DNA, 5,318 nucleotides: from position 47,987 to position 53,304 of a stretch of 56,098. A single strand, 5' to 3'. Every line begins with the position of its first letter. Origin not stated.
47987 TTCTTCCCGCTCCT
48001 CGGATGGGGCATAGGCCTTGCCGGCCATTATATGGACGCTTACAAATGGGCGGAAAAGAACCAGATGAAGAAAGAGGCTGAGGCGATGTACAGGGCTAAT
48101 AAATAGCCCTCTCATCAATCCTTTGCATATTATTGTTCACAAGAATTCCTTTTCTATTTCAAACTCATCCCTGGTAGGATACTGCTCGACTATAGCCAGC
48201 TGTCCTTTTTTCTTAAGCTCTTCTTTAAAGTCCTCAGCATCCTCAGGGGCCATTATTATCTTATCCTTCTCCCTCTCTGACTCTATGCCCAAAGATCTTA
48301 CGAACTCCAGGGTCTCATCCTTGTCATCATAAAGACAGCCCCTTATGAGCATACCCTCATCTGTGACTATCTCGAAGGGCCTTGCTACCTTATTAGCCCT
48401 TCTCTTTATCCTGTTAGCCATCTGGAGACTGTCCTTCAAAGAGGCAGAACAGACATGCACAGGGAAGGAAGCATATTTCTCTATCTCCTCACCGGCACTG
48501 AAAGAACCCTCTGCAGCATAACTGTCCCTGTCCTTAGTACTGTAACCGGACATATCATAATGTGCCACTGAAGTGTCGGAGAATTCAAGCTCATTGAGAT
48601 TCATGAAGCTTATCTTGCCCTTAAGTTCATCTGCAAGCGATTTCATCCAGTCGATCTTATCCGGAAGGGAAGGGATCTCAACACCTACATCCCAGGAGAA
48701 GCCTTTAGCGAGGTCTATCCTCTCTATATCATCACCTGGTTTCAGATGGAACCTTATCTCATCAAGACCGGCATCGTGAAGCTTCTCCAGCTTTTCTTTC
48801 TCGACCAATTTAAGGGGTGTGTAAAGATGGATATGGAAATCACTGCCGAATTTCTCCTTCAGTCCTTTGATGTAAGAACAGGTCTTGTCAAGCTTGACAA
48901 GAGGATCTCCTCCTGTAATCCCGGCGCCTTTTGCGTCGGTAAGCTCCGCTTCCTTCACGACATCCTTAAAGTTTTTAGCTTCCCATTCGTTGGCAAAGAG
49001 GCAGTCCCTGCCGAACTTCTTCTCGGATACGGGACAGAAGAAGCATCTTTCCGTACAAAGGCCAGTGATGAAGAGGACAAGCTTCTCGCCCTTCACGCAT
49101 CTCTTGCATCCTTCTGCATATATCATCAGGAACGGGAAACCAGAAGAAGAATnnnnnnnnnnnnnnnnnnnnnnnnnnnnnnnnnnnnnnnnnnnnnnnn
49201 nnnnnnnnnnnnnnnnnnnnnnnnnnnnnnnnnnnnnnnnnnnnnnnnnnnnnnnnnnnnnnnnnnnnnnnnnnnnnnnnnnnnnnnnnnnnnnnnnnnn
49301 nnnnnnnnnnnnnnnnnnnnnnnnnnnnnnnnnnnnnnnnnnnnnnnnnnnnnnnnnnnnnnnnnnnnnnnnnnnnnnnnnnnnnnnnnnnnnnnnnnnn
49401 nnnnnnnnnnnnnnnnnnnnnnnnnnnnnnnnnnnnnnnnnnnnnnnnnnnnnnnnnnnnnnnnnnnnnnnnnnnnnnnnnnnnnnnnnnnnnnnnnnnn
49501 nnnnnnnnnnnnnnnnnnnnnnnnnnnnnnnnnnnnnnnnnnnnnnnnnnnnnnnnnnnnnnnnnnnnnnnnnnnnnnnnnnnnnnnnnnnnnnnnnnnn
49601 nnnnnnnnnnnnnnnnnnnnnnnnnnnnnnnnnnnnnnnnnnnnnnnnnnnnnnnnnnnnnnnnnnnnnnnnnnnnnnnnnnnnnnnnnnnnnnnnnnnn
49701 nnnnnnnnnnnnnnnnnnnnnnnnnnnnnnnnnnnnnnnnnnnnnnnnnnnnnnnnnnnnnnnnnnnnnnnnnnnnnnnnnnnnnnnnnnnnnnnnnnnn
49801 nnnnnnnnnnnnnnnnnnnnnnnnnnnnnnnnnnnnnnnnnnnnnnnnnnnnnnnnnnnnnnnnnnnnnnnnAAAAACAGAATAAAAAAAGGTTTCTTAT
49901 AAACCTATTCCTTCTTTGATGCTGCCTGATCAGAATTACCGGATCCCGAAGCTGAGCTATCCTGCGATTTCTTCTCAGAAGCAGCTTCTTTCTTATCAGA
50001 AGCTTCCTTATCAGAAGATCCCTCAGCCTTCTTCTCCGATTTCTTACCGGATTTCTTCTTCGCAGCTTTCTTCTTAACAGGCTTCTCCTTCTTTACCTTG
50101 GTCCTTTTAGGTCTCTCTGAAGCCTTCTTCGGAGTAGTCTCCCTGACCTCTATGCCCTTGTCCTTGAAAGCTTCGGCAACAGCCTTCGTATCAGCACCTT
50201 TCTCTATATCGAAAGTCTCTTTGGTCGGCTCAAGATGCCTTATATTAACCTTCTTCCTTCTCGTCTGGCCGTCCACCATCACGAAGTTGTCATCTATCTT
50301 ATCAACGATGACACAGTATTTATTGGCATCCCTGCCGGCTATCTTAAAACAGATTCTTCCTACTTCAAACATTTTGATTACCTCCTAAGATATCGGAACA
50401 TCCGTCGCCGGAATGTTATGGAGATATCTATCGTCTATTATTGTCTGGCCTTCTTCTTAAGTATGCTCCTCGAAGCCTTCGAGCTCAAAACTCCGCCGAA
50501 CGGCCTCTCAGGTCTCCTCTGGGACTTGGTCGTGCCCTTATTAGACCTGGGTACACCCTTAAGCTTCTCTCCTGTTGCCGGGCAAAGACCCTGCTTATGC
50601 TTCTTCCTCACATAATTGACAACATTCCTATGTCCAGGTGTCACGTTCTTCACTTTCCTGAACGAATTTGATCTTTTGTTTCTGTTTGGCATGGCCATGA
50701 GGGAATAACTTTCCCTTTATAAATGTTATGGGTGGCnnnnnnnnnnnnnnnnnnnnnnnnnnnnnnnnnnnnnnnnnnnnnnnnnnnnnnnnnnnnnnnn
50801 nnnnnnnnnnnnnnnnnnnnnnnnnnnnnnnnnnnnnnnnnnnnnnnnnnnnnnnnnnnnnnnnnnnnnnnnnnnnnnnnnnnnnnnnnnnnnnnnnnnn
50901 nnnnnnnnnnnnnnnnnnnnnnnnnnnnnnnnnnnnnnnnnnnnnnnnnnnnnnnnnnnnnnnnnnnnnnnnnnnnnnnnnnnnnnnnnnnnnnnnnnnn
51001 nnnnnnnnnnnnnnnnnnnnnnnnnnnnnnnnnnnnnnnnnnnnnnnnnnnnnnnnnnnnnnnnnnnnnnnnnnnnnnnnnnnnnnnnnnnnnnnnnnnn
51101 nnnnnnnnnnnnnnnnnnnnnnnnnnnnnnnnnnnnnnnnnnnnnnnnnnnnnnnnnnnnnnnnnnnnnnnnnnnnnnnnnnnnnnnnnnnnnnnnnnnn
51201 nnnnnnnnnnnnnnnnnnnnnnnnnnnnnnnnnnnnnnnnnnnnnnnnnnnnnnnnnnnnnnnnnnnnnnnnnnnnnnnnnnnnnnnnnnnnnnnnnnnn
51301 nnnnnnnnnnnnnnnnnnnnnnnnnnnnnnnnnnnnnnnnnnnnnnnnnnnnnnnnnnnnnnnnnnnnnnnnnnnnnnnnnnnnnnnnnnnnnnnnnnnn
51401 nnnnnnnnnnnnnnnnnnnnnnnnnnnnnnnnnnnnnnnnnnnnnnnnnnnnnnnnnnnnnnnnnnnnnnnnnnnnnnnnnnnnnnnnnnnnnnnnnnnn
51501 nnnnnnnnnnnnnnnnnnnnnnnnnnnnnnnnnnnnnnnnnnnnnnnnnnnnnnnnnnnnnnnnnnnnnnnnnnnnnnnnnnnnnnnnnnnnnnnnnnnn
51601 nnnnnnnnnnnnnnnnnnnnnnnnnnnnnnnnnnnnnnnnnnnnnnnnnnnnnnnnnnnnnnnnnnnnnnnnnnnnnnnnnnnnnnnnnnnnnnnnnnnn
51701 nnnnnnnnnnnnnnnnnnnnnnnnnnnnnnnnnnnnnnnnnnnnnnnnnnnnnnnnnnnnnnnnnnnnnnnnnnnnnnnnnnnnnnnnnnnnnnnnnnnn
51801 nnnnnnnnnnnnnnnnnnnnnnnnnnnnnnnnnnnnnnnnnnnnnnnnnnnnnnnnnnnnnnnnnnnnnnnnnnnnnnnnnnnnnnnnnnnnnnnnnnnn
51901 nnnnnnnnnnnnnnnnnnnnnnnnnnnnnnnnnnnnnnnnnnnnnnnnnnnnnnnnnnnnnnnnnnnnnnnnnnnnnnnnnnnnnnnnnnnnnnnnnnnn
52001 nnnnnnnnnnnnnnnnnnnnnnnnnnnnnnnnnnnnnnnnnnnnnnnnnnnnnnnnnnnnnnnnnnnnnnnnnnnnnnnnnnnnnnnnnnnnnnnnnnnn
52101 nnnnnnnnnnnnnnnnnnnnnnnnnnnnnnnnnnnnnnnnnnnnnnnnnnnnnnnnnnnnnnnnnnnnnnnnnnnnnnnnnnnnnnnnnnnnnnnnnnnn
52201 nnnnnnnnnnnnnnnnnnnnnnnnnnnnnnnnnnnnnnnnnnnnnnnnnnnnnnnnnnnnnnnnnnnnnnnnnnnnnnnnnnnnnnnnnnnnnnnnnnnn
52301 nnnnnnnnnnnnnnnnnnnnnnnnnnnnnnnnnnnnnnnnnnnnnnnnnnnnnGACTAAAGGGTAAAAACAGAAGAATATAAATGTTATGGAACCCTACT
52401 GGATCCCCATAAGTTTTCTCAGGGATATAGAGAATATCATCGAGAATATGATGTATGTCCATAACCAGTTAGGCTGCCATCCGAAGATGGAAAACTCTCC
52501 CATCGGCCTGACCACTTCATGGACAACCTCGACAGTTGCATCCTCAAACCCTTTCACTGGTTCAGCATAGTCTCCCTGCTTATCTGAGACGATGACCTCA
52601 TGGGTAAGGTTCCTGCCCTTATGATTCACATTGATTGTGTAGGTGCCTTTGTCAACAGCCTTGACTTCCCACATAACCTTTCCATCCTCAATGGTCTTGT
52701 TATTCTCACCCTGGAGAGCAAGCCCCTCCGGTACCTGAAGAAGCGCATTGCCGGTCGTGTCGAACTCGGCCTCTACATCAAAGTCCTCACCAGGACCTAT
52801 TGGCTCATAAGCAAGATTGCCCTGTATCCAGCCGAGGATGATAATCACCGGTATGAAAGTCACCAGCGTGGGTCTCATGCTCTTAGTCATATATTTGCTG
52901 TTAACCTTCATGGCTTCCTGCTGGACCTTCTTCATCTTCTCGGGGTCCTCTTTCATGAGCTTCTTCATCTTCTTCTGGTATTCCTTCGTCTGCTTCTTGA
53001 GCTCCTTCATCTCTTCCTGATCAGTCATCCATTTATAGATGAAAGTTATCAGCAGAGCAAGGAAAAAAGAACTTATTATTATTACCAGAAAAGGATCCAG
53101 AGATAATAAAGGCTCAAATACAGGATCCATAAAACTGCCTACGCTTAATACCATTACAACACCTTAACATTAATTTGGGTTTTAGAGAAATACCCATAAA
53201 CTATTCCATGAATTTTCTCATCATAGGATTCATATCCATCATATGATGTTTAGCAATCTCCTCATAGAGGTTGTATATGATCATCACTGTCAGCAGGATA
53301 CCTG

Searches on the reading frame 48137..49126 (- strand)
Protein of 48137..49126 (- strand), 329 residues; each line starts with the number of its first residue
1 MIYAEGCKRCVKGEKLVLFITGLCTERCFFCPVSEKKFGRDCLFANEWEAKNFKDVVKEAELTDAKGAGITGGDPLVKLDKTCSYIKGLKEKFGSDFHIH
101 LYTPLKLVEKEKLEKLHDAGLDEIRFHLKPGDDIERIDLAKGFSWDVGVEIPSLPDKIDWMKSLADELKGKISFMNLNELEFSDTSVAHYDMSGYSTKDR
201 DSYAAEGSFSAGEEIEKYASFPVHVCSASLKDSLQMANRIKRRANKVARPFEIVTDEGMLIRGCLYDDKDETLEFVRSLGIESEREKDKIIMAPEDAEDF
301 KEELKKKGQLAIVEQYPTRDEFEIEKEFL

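Call 11: search_protein_families(library=pfam, proteins=[window:48137-49126:-])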
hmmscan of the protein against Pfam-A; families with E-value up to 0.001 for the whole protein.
window:48137-49126:- (329 aa): 2 families
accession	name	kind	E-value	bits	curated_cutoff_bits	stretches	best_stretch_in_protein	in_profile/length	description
PF04055.27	Radical_SAM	-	3.5e-13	50.5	29.5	1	20-134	3-115/166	Radical SAM superfamily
PF13353.11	Fer4_12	-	7.3e-05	23.5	22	1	13-110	5-97/137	4Fe-4S single cluster domain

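Call 53: search_protein_families(library=ncbifam, proteins=[window:48137-49126:-], max_evalue=0.01)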
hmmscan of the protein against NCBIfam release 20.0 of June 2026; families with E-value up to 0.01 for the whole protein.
window:48137-49126:- (329 aa): 13 families
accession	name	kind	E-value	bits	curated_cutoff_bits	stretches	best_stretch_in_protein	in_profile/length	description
TIGR03977.1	rSAM_pair_HxsC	equivalog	1e-07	31.1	267.9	1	17-112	28-115/292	His-Xaa-Ser system radical SAM maturase HxsC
NF001199.0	PRK00164.2-1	equivalog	2.8e-06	26.7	231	1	16-128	14-118/308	GTP 3',8-cyclase MoaA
TIGR02668.1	moaA_archaeal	equivalog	6.4e-05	22.1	325.25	1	15-126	11-114/303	GTP 3',8-cyclase MoaA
TIGR03551.1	F420_cofH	equivalog_domain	0.00011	21.1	374.1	1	20-111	45-133/345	5-amino-6-(D-ribitylamino)uracil--L-tyrosine 4-hydroxyphenyl transferase CofH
TIGR03978.1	rSAM_paired_1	equivalog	0.00024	20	370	1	11-117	79-188/466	His-Xaa-Ser system radical SAM maturase HxsB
TIGR02666.1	moaA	equivalog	0.0004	19.4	284.05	1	16-125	12-119/336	GTP 3',8-cyclase MoaA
TIGR02491.1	NrdG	equivalog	0.0012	18.8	126.1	1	12-112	14-112/154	anaerobic ribonucleoside-triphosphate reductase activating protein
TIGR00433.2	bioB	equivalog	0.0012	18.1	225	1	7-125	34-150/307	biotin synthase BioB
TIGR02109.1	PQQ_syn_pqqE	equivalog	0.0027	16.7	381.35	1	20-133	13-118/358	pyrroloquinoline quinone biosynthesis protein PqqE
TIGR04064.1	rSAM_nif11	equivalog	0.0032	16.2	518.7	1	14-118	78-185/459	nif11-like peptide radical SAM maturase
NF006308.0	PRK08508.1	equivalog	0.0035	16.6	377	1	21-128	14-120/279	biotin synthase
NF006687.0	PRK09234.1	equivalog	0.0039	15.4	1018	1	21-110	538-624/849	bifunctional FO biosynthesis protein CofGH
TIGR02493.1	PFLA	equivalog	0.0042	16.5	231.75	1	13-92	15-93/235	pyruvate formate-lyase-activating protein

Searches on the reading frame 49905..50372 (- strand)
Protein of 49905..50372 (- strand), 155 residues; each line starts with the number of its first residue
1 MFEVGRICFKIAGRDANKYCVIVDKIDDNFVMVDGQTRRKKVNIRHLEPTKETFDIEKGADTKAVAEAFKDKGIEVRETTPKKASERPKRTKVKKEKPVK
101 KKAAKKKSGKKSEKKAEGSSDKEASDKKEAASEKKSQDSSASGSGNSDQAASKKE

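Call 11: search_protein_families(library=pfam, proteins=[window:49905-50372:-])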
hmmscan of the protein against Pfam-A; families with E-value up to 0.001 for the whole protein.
window:49905-50372:- (155 aa): 1 family
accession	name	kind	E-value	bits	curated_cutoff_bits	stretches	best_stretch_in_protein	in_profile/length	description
PF00467.35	KOW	-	0.00019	21.6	22.3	1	4-34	1-32/32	KOW motif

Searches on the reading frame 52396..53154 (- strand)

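Call 11: search_protein_families(library=pfam, proteins=[window:52396-53154:-])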
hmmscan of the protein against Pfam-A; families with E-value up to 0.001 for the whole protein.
window:52396-53154:- (252 aa): 3 families
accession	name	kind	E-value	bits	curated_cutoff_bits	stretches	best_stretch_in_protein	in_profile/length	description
PF01956.21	EMC3_TMCO1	-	1.7e-17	64.1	27.1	1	10-114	5-112/169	Integral membrane protein EMC3/TMCO1-like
PF13858.11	DUF4199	-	4.9e-05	24.3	32.3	1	22-107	71-151/165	Protein of unknown function (DUF4199)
PF09991.14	DUF2232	-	0.00028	20.6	27.8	1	23-101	89-168/290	Predicted membrane protein (DUF2232)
